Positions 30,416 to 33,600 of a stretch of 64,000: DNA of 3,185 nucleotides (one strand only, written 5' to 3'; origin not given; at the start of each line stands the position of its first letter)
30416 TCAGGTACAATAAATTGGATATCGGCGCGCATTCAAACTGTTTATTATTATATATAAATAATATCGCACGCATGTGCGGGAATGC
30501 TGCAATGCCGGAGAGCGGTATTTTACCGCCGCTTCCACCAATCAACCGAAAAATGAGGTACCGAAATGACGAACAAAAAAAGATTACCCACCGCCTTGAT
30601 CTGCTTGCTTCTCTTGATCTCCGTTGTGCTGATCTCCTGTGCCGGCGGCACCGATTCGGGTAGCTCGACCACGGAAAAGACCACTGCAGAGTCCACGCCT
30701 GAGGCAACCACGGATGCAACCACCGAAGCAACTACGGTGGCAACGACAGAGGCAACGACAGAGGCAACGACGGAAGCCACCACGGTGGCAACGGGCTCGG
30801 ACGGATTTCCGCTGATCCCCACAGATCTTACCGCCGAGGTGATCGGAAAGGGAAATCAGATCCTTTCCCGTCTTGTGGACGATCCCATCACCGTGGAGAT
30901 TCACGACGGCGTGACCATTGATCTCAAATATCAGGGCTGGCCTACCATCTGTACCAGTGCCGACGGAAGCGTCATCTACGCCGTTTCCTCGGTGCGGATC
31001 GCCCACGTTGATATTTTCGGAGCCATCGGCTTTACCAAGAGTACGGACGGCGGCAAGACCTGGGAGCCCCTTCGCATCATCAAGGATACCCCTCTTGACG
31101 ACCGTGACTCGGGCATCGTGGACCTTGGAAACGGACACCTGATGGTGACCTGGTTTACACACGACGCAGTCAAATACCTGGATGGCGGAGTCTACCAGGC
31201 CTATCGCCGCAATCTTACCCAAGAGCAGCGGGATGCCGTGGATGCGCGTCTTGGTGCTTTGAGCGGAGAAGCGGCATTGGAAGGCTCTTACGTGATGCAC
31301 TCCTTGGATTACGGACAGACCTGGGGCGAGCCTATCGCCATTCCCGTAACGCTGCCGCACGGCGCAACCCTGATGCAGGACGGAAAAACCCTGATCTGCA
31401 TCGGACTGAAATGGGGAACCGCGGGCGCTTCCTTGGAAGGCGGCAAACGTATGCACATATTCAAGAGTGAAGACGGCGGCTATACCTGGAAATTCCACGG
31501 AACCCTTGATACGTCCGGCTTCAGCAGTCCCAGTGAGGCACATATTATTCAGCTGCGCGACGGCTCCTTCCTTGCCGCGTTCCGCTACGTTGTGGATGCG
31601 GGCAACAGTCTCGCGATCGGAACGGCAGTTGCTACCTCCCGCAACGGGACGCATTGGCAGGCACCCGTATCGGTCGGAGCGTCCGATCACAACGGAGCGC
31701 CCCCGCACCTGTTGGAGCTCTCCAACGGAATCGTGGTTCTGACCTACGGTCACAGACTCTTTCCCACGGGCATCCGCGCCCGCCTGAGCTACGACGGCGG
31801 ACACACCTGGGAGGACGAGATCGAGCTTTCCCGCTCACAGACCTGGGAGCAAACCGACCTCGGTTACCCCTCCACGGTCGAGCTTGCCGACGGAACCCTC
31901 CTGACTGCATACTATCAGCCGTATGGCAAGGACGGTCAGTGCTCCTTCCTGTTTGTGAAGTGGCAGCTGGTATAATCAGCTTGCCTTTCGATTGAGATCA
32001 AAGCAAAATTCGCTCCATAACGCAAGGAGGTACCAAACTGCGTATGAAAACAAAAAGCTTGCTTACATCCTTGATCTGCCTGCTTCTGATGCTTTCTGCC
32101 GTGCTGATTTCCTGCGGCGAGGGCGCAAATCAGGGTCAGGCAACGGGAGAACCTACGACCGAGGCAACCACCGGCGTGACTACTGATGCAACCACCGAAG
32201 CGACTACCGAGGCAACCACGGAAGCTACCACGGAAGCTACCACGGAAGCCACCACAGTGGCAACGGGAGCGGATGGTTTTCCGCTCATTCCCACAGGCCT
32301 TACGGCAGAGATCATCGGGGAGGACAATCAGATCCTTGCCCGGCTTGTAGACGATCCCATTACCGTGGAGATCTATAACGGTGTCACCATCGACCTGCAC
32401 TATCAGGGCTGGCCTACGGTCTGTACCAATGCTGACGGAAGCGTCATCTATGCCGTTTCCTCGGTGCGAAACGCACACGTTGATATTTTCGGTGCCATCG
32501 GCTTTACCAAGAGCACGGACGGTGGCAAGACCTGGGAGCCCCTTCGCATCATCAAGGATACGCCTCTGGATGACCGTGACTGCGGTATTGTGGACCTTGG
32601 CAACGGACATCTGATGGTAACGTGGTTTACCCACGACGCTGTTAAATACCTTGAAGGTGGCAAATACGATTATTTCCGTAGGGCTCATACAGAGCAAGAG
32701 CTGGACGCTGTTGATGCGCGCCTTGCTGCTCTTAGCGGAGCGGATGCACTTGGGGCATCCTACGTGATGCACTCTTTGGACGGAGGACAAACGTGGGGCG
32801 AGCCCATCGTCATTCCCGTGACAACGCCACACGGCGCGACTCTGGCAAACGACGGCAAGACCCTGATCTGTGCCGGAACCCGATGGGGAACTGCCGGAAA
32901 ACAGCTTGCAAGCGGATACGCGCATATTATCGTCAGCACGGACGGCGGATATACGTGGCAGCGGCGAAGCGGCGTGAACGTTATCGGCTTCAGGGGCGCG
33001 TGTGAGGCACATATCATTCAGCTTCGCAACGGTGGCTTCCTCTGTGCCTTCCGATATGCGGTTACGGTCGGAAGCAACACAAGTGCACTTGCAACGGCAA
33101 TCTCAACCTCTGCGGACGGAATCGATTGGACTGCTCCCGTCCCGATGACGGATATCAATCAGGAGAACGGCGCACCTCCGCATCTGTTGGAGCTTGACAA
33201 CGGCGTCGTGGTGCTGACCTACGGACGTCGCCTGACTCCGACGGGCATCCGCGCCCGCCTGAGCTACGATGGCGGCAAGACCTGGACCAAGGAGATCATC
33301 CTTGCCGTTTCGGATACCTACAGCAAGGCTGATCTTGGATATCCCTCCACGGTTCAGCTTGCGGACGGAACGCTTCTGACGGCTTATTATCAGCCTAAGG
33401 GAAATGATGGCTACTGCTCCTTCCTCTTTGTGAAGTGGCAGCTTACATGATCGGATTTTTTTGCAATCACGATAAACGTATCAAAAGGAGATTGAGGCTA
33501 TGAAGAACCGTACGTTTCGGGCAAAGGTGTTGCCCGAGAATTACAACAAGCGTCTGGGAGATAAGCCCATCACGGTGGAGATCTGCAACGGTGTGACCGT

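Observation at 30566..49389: Thirteen-gene, single-strand array of sialidase-like Asp-box beta-propeller paralogs with no accessory genes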

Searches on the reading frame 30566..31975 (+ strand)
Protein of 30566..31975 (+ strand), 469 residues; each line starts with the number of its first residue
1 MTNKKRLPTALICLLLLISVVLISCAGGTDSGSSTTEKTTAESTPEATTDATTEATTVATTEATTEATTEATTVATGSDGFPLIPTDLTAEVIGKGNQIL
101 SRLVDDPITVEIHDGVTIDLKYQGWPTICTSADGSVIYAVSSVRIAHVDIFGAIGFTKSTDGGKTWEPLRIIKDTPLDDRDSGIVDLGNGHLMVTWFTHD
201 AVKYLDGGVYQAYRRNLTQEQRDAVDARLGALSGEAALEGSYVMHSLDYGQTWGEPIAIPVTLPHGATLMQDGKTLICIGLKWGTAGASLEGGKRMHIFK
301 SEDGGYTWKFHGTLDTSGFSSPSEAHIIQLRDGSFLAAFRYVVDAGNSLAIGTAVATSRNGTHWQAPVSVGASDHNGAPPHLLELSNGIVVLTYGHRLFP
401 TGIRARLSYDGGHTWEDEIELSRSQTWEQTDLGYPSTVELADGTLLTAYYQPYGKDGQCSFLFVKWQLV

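Call 4: search_protein_families(library=pfam, proteins=[window:30566-31975:+], max_evalue=0.01)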
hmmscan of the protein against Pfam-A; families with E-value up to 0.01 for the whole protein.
window:30566-31975:+ (469 aa): 4 families
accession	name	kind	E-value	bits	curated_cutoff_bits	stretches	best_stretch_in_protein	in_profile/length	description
PF13088.12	BNR_2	-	3.4e-16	59.8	31.4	1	241-445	82-275/277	BNR repeat-like domain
PF02012.26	BNR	-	7e-05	22.7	27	0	159-167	3-11/12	BNR/Asp-box repeat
PF24316.1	Tli3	-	0.0017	19.1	27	0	156-175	86-105/129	T6SS Tli3 immunity protein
PF21823.1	MUCL1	-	0.0047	17.5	35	1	16-86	5-73/85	Mucin-like protein 1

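Call 7: search_protein_families(library=ncbifam, proteins=[window:30566-31975:+], max_evalue=0.01)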
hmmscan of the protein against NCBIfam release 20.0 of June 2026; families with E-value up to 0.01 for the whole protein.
window:30566-31975:+ (469 aa): 2 families
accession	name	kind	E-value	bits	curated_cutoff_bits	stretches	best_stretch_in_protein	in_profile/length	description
NF052328.1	NeuramTDE0471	equivalog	6.8e-05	21.8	900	0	297-369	305-377/538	neuraminidase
NF058595.1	invert_tail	domain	0.0058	16.9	37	0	3-65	50-107/113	lipo-invert putative C-terminal anchoring domain-containing protein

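Call 13: find_related_loci(query=A1, collection=genome_contigs, flank=10000)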
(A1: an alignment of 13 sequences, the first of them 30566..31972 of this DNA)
Query A1 (469 aa) in genome_contigs; peptide patterns used: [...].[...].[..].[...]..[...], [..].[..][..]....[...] (x = any residue, [..] = any of these).
600 stretches matched a pattern (row limit reached: there are more); 225 encode a relative of the query (tblastn E <= 1e-3); the best 80 are kept; 80 distinct loci.
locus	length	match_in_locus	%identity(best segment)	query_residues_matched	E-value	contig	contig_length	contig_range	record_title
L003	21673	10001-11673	41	5-468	2e-108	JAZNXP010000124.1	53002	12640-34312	MAG: Eubacteriales bacterium isolate T1900044778_TS20190244.MAGScoT_cleanbin_000061 SGB_2531_k141_758189, whole genome s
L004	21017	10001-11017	40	120-468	2e-67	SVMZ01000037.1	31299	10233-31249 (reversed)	MAG: Oscillospiraceae bacterium isolate SIG526 NODE_29914_length_31299_cov_2.626716, whole genome shotgun sequence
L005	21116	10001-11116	38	112-468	1e-66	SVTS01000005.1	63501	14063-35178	MAG: Oscillospiraceae bacterium isolate SIG701 NODE_11123_length_63501_cov_1.809670, whole genome shotgun sequence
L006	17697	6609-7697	37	98-468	7e-65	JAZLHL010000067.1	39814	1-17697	MAG: Acutalibacteraceae bacterium isolate T1900044981_TA20190043.MAGScoT_cleanbin_000006 SGB_4134_k141_583703, whole gen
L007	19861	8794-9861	39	112-468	5e-64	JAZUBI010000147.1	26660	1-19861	MAG: Eubacteriales bacterium isolate T1900045317_YK20190006.MAGScoT_cleanbin_000054 SGB_6318_k141_536785, whole genome s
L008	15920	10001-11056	39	122-468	3e-61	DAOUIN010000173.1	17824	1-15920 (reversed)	MAG TPA_asm: Dehalococcoidia bacterium isolate S25_171 k133_57251, whole genome shotgun sequence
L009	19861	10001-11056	39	122-468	5e-61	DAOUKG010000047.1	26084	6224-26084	MAG TPA_asm: Dehalococcoidia bacterium isolate S5_317 k113_895314, whole genome shotgun sequence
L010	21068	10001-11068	37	112-468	2e-60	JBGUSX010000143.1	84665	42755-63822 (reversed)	MAG: Eubacteriales bacterium isolate fecal_MAG_83 fecal_MAG_83_contig_0143, whole genome shotgun sequence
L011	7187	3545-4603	38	112-468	3e-60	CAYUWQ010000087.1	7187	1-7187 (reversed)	MAG TPA_asm: uncultured Eubacteriales bacterium isolate SRP294416_co1_216 genome assembly, contig: NODE_24359_length_718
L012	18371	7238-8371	37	80-468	2e-70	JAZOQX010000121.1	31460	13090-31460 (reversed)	MAG: Eubacteriales bacterium isolate T1900045564_YK20190258.MAGScoT_cleanbin_000019 SGB_7928_k141_2790123, whole genome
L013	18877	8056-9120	37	122-468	1e-58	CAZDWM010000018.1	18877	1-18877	MAG TPA_asm: uncultured Eubacteriales bacterium isolate SRP192927_co3_265 genome assembly, contig: NODE_6279_length_1887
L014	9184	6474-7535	36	120-468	8e-59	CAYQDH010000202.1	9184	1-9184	MAG TPA_asm: uncultured Anaerolineales bacterium isolate SRP192927_co7_575 genome assembly, contig: NODE_15944_length_91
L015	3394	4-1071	37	124-468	1e-58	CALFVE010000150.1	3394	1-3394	MAG: uncultured bacterium isolate H1_Bin_Bin_26_1_1 genome assembly, contig: c_000000429382, whole genome shotgun sequen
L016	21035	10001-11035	37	120-468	4e-58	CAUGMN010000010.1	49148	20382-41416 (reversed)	MAG TPA_asm: uncultured Eubacteriales bacterium isolate SRR16280022_bin.28_MetaWRAP_v1.3_MAG genome assembly, contig: ER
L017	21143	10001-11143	36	98-468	1e-57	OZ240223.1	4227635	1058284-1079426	MAG: Dehalococcoidia bacterium isolate f6a585c4-e35e-4cc9-a722-66a179f45198 genome assembly, chromosome: 1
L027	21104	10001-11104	34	122-468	4e-53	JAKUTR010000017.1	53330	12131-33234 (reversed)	MAG: SAR202 cluster bacterium isolate ALOHA_A2.5_112 A2.5-SAR202-11_17, whole genome shotgun sequence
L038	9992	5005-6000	33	121-468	4e-50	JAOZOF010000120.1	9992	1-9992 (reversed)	MAG: Marinilabiliaceae bacterium isolate GMC4.concoct.52 GMC4_10109_length_9992_cov_17.897756, whole genome shotgun sequ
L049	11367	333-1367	32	121-468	3e-48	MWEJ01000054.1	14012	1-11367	MAG: Verrucomicrobia bacterium ADurb.Bin070 BWX70_contig000054, whole genome shotgun sequence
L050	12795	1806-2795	33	121-468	7e-48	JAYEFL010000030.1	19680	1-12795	MAG: Bacteroidota bacterium isolate MAG274 MAG274_30, whole genome shotgun sequence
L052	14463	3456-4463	32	120-468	8e-48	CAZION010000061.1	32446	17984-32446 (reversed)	MAG TPA_asm: uncultured Victivallis sp. isolate SRP272421_co1_540 genome assembly, contig: NODE_2899_length_32446_cov_12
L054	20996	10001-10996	34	121-469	2e-47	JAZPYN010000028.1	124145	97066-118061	MAG: Acutalibacteraceae bacterium isolate T1900044647_TS20190113.MAGScoT_cleanbin_000010 SGB_1385_k141_369272, whole gen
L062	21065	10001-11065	33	96-468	4e-46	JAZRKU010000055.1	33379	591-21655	MAG: Acutalibacteraceae bacterium isolate T1900045445_YK20190136.MAGScoT_cleanbin_000034 SGB_7146_k141_1950488, whole ge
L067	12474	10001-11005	34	121-468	8e-46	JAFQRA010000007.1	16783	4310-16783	MAG: Clostridia bacterium isolate RGIG2072 Goat_Colon-2__c178152, whole genome shotgun sequence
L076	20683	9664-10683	34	122-454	3e-45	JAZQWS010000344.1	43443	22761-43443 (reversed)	MAG: Eubacteriales bacterium isolate T1900045165_TC20190159.MAGScoT_cleanbin_000013 SGB_5118_k141_2738297, whole genome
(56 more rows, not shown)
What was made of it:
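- The family is common in non-host environments such as SAR202, Dehalococcoidia and groundwater Verrucomicrobia (call 13).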

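Call 39: search_protein_families(library=pfam, proteins=[L076:5169-6047:+, L012:3455-4150:+, L062:8064-9071:-, L027:13514-14269:+, L027:7814-8836:+, L038:6076-9570:+, L010:11077-12627:+, L015:1150-2019:+, L049:3313-4827:+, L067:4850-5863:+], max_evalue=0.0001)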
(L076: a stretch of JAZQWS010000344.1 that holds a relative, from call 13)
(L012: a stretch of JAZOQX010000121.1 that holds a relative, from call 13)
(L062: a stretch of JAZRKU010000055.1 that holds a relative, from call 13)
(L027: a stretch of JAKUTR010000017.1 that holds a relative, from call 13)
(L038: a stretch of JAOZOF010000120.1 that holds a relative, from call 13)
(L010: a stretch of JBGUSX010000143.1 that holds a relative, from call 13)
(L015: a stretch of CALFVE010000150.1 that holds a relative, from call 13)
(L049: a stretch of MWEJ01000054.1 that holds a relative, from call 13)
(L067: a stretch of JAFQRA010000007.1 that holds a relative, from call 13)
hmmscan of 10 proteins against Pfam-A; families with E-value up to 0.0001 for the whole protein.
L076:5169-6047:+ (293 aa): 3 families
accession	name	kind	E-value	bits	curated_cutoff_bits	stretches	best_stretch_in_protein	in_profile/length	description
PF12833.13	HTH_18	-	3.7e-22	78.8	33.6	1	210-289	1-80/80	Helix-turn-helix domain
PF00165.29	HTH_AraC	-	6.8e-14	52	26.6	1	250-287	2-41/42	Bacterial regulatory helix-turn-helix proteins, AraC family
PF02311.25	AraC_binding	-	2.3e-06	27.8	21.1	1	39-106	15-83/135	AraC-like ligand binding domain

L012:3455-4150:+ (232 aa): 1 family
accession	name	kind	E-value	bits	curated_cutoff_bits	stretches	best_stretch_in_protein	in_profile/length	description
PF04973.17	NMN_transporter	-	2.6e-12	47.5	27.3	1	42-211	8-165/175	Nicotinamide mononucleotide transporter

L062:8064-9071:- (336 aa): 3 families
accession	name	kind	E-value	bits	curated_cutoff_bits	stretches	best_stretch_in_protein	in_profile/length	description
PF22725.1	GFO_IDH_MocA_C3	-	5.5e-25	88.2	27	1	133-251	1-123/124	GFO/IDH/MocA C-terminal domain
PF01408.29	GFO_IDH_MocA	-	1.4e-23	84.2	24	1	6-124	2-119/120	Oxidoreductase family, NAD-binding Rossmann fold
PF02894.22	GFO_IDH_MocA_C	-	4.9e-18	66.2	22.9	1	137-331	1-217/218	Oxidoreductase family, C-terminal alpha/beta domain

L027:13514-14269:+ (252 aa): 4 families
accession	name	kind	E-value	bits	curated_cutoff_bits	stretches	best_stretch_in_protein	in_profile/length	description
PF13561.12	adh_short_C2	-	1.5e-64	218.3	27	1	12-244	1-236/236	Enoyl-(Acyl carrier protein) reductase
PF00106.31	adh_short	-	2.8e-49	167.7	26.6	1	6-196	1-192/195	short chain dehydrogenase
PF08659.16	KR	-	2e-14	54.3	22.6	1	8-178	3-173/180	KR domain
PF23441.1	SDR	-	7.6e-09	35.8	27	1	3-242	5-254/258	SDR-like rossmann domain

L027:7814-8836:+ (341 aa): 3 families
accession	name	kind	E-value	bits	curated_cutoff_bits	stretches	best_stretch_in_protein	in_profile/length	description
PF00005.33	ABC_tran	-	6.5e-30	105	25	1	25-184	2-137/137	ABC transporter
PF08352.17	oligo_HPY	-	1.2e-18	67.7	27.1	1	235-300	1-65/65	Oligopeptide/dipeptide transporter, C-terminal region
PF13304.12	AAA_21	-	1.3e-06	29.1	27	1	138-219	205-303/304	AAA domain, putative AbiEii toxin, Type IV TA system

L038:6076-9570:+ (1165 aa): 8 families
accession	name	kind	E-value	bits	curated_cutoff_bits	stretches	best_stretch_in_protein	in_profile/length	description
PF17389.8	Bac_rhamnosid6H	-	3.2e-95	319.7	24.5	1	487-818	1-338/339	Bacterial alpha-L-rhamnosidase 6 hairpin glycosidase domain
PF08531.16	Bac_rhamnosid_N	-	2.4e-50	171.2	25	2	236-383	23-171/172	Alpha-L-rhamnosidase N-terminal domain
PF25788.1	Ig_Rha78A_N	-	4.8e-37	126.8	27.4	1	52-162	1-105/105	Rha78A-like, N-terminal immunoglobulin domain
PF17390.7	Bac_rhamnosid_C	-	7.7e-23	80.5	22.1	1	821-896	1-74/78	Bacterial alpha-L-rhamnosidase C-terminal domain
PF07691.17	PA14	-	3.3e-17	63.1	24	1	1021-1152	3-144/147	PA14 domain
PF05592.18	Bac_rhamnosid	-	6.7e-16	58.5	22.2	1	393-483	2-102/102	Bacterial alpha-L-rhamnosidase concanavalin-like domain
PF13290.12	CHB_HEX_C_1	-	1.8e-14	53.9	22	1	954-1009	11-66/67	Chitobiase/beta-hexosaminidase C-terminal domain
PF13287.12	Fn3_assoc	-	6.9e-14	52.1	23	1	958-1011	4-57/59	Fn3 associated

L010:11077-12627:+ (517 aa): 2 families
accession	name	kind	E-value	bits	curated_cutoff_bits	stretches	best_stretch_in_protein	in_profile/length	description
PF02065.24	Melibiase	-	2.1e-05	24.1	27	1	162-248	52-128/347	Melibiase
PF16499.11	Melibiase_2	-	7.7e-05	22.6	23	0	175-302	41-158/284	Alpha galactosidase A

L015:1150-2019:+ (290 aa): 1 family
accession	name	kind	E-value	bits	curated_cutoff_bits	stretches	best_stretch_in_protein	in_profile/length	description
PF04909.20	Amidohydro_2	-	8.2e-19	68.9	26.4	1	3-290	1-289/289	Amidohydrolase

L049:3313-4827:+ (505 aa): 0 families

L067:4850-5863:+ (338 aa): 2 families
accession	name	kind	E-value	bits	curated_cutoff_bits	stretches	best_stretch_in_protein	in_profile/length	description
PF02826.25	2-Hacid_dh_C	-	5.5e-43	146.9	25.1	1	121-298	2-178/178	D-isomer specific 2-hydroxyacid dehydrogenase, NAD binding domain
PF00389.36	2-Hacid_dh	-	2.1e-05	24.6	24.6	1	23-329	8-133/134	D-isomer specific 2-hydroxyacid dehydrogenase, catalytic domain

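Call 41: search_protein_families(library=pfam, proteins=[L003:13011-18953:+], max_evalue=0.01)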
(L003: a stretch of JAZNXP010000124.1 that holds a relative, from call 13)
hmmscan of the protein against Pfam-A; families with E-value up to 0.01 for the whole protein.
L003:13011-18953:+ (1981 aa): 2 families
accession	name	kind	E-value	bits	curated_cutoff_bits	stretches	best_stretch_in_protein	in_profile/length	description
PF13088.12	BNR_2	-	2e-13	50.8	31.4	1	1718-1957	75-275/277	BNR repeat-like domain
PF02012.26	BNR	-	1.5e-06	27.7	27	0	1842-1853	1-12/12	BNR/Asp-box repeat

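Call 56: search_protein_families(library=pfam, proteins=[L038:43-2739:+, L038:2920-4254:+, L050:13-1623:+, L050:4206-6122:+, L050:9527-10594:+, L052:1864-3399:+, L052:4689-5987:+, L052:10463-13018:+, L054:6436-7737:+, L012:4146-7220:+], max_evalue=0.0001)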
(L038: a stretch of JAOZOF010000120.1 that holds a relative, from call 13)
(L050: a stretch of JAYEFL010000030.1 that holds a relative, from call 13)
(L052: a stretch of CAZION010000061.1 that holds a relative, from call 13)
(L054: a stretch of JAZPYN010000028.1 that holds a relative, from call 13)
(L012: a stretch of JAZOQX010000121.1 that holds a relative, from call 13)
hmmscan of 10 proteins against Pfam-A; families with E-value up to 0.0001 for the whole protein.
L038:43-2739:+ (899 aa): 5 families
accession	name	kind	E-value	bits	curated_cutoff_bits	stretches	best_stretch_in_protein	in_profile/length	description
PF07971.18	Glyco_hydro_92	-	7.5e-180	599.3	24.6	1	190-644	1-464/464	Glycosyl hydrolase family 92 catalytic domain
PF17678.7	Glyco_hydro_92N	-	1.2e-63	215.6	34.5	1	1-184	49-236/236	Glycosyl hydrolase family 92 N-terminal domain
PF13290.12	CHB_HEX_C_1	-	4.9e-18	65.3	22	1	678-739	5-66/67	Chitobiase/beta-hexosaminidase C-terminal domain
PF13287.12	Fn3_assoc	-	1.5e-17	63.9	23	1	685-743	1-59/59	Fn3 associated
PF07691.17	PA14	-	5.8e-15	55.8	24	1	797-892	40-145/147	PA14 domain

L038:2920-4254:+ (445 aa): 2 families
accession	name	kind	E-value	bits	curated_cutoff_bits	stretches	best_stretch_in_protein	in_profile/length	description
PF13173.12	AAA_14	-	5.7e-33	114.1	27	1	56-189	2-128/129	AAA domain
PF13635.12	DUF4143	-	3.4e-23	82.6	28.1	1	254-388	9-157/160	Domain of unknown function (DUF4143)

L050:13-1623:+ (537 aa): 0 families

L050:4206-6122:+ (639 aa): 3 families
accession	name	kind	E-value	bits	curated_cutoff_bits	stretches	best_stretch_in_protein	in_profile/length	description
PF13517.12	FG-GAP_3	-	6.9e-28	97.5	26.9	2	557-620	1-61/61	FG-GAP-like repeat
PF01839.29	FG-GAP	-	1e-08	35.3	22.1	0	149-166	8-25/37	FG-GAP repeat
PF23743.1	Beta-prop_BBS7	-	3.6e-07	30.2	27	0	285-341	226-279/299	BBS7 beta-propeller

L050:9527-10594:+ (356 aa): 1 family
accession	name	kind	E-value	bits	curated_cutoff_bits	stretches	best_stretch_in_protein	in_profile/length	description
PF14100.11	DUF6807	-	1.2e-79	268.2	27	1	44-349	2-269/270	Family of unknown function (DUF6807)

L052:1864-3399:+ (512 aa): 7 families
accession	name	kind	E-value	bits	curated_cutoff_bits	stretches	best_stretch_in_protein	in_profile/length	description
PF13313.11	DUF4082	-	1.1e-27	97.2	28.4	1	372-507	5-143/143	Domain of unknown function (DUF4082)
PF00561.26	Abhydrolase_1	-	1e-11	45.4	25.8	1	163-252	50-129/245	alpha/beta hydrolase fold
PF00326.27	Peptidase_S9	-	5e-10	39.7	22.6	1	176-313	46-190/213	Prolyl oligopeptidase family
PF00756.26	Esterase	-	9.3e-09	35.9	22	1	174-313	98-230/251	Putative esterase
PF12146.15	Hydrolase_4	-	3e-07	30.4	27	1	176-220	60-104/239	Serine aminopeptidase, S33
PF01738.24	DLH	-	8.3e-07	29.2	21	1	104-311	40-187/217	Dienelactone hydrolase family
PF06028.17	DUF915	-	6.8e-06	26.1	22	1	172-300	83-223/255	Alpha/beta hydrolase of unknown function (DUF915)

L052:4689-5987:+ (433 aa): 2 families
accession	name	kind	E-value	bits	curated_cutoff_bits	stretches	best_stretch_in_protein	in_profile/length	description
PF13472.12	Lipase_GDSL_2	-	3.6e-22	80.1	32.9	1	256-416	1-176/178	GDSL-like Lipase/Acylhydrolase family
PF00657.28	Lipase_GDSL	-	4.5e-11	43.7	23.6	1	254-423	1-208/208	GDSL-like Lipase/Acylhydrolase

L052:10463-13018:+ (852 aa): 1 family
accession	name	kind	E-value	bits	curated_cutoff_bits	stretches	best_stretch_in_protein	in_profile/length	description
PF16126.11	DUF4838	-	1.9e-59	201.9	26.6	1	135-471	1-323/325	Domain of unknown function (DUF4838)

L054:6436-7737:+ (434 aa): 1 family
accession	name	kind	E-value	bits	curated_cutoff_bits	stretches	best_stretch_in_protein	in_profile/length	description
PF00149.33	Metallophos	-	1.9e-12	48.4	21.5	1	4-241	1-190/191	Calcineurin-like phosphoesterase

L012:4146-7220:+ (1025 aa): 6 families
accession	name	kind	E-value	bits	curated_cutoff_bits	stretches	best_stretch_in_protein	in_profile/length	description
PF02836.23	Glyco_hydro_2_C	-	1.6e-80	270.9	21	1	309-611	2-298/302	Glycosyl hydrolases family 2, TIM barrel domain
PF02929.23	Bgal_small_N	-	3e-64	217.5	25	1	742-1011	3-248/248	Beta galactosidase small chain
PF02837.24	Glyco_hydro_2_N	-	1.6e-40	139.3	28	1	45-208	1-167/169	Glycosyl hydrolases family 2, sugar binding domain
PF16353.11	LacZ_4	-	2.6e-21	76.1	27.3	1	625-712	1-86/87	Beta-galactosidase, domain 4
PF22666.2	Glyco_hydro_2_N2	-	6.7e-07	29.9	27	1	115-180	52-117/167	Glycosyl hydrolase 2 galactose-binding domain-like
PF00703.27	Glyco_hydro_2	-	1.1e-05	26.6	23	1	212-297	1-100/109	Glycosyl hydrolases family 2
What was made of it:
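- Relatives sit in glycan-degradation loci (calls 39, 56). The neighbours of relatives are mostly glycoside hydrolases and sugar regulators (calls 39, 56).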

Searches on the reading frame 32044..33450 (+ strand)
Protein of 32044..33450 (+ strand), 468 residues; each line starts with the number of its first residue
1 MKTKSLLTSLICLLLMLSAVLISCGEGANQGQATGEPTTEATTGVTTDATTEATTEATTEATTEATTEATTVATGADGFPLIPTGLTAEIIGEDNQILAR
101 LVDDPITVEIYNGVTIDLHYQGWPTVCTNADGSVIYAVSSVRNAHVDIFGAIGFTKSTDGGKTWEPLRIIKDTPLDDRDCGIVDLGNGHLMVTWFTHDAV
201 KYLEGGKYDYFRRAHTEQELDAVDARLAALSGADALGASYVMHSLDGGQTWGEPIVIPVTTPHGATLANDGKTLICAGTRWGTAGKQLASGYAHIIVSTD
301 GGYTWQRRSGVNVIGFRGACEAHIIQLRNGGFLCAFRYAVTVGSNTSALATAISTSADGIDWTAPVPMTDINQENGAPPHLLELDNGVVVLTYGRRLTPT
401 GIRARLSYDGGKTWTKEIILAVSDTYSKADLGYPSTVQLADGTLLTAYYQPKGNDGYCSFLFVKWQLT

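Call 4: search_protein_families(library=pfam, proteins=[window:32044-33450:+], max_evalue=0.01)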
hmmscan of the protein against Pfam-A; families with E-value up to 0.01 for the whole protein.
window:32044-33450:+ (468 aa): 4 families
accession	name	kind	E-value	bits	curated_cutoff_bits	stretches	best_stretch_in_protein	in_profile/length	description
PF13088.12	BNR_2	-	3.7e-19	69.6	31.4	1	240-444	83-275/277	BNR repeat-like domain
PF02012.26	BNR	-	3.5e-10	38.7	27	0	297-307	2-12/12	BNR/Asp-box repeat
PF24316.1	Tli3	-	3.9e-05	24.4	27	0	291-306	82-97/129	T6SS Tli3 immunity protein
PF13810.12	DUF4185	-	0.0043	16.8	39.5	0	279-310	114-144/309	Domain of unknown function (DUF4185)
